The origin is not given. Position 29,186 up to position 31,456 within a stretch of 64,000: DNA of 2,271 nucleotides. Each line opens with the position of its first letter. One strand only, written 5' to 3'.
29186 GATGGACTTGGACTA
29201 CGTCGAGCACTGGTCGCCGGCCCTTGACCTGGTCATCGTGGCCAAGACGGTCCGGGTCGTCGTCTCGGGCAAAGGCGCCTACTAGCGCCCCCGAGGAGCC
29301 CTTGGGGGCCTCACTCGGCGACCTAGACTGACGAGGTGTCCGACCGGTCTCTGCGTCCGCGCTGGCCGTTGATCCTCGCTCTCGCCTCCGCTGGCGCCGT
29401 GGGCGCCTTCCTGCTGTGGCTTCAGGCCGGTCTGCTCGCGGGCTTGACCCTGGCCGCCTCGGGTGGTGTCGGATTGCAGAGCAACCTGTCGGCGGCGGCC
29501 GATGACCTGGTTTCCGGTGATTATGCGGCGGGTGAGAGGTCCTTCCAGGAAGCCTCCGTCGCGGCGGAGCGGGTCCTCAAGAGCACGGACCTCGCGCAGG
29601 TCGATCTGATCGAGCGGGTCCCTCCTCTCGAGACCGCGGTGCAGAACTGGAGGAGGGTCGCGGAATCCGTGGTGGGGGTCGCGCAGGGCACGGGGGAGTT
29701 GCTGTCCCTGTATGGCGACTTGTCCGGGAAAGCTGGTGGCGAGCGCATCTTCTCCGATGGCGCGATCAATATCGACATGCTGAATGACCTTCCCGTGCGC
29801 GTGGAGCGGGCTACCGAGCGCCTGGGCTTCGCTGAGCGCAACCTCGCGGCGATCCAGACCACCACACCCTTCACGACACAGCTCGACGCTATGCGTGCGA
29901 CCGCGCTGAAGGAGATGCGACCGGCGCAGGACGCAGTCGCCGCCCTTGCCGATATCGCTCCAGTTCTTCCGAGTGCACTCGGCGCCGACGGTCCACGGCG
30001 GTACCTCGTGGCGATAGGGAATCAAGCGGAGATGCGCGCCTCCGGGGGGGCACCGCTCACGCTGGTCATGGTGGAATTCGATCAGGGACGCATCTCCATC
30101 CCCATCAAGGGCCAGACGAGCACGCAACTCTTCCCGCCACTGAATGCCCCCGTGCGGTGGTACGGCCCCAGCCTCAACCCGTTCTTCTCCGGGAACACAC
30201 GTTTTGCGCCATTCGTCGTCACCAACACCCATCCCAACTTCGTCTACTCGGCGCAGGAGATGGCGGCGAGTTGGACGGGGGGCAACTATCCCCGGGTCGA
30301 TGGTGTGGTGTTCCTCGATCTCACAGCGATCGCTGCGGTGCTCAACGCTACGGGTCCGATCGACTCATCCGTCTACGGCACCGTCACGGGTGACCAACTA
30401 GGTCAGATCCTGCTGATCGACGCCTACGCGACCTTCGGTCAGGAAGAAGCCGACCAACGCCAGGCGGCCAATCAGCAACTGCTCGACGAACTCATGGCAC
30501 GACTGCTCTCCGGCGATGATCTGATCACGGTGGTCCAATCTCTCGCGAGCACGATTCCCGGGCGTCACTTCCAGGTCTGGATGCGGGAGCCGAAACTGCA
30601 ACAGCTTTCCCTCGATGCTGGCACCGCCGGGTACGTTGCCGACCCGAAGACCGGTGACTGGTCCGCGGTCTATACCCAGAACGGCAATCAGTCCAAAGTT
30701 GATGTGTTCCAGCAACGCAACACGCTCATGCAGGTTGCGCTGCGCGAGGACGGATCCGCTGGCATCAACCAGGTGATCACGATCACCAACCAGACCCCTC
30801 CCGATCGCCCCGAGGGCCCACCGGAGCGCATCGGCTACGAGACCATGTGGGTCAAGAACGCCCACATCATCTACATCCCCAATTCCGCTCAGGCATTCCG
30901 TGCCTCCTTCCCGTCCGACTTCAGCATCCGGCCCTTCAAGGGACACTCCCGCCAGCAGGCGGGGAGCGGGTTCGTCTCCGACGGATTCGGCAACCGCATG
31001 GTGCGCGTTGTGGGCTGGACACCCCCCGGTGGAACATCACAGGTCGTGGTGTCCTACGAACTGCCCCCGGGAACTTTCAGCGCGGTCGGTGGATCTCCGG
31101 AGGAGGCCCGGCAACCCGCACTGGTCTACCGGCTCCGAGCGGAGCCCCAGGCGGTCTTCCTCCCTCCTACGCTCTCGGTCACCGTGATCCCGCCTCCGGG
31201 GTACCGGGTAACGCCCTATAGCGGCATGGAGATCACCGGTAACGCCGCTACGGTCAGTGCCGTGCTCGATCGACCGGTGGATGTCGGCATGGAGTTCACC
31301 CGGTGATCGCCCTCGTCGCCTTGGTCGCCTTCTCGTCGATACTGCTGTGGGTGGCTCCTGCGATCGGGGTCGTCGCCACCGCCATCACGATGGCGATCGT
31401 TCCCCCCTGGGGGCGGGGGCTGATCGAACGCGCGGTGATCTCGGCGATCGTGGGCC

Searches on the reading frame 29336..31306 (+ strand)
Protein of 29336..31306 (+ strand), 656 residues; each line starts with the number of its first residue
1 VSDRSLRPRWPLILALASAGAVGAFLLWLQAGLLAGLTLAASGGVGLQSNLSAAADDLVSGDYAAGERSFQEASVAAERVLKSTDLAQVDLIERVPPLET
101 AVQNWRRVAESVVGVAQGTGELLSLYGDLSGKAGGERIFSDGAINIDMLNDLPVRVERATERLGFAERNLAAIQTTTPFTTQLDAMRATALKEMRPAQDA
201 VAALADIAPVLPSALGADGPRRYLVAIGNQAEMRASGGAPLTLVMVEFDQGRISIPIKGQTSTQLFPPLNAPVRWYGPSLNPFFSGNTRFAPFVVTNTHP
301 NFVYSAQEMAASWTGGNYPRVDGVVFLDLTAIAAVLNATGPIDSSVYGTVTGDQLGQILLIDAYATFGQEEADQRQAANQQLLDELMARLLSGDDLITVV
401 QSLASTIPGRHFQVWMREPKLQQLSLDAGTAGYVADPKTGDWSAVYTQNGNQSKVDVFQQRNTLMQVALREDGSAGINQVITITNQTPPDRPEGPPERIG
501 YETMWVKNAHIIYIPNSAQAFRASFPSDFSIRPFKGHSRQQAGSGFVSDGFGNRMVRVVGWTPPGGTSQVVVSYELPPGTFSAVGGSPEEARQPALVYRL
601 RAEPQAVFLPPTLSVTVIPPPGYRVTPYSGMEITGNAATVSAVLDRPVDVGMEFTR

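Call 44: search_protein_families(library=pfam, proteins=[window:29336-31306:+], max_evalue=0.0001)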
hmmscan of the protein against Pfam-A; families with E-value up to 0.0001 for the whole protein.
window:29336-31306:+ (656 aa): 1 family
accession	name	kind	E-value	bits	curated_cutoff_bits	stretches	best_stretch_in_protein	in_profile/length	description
PF13196.11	DUF4012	-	2.4e-25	90.2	28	1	218-364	1-144/144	Protein of unknown function (DUF4012)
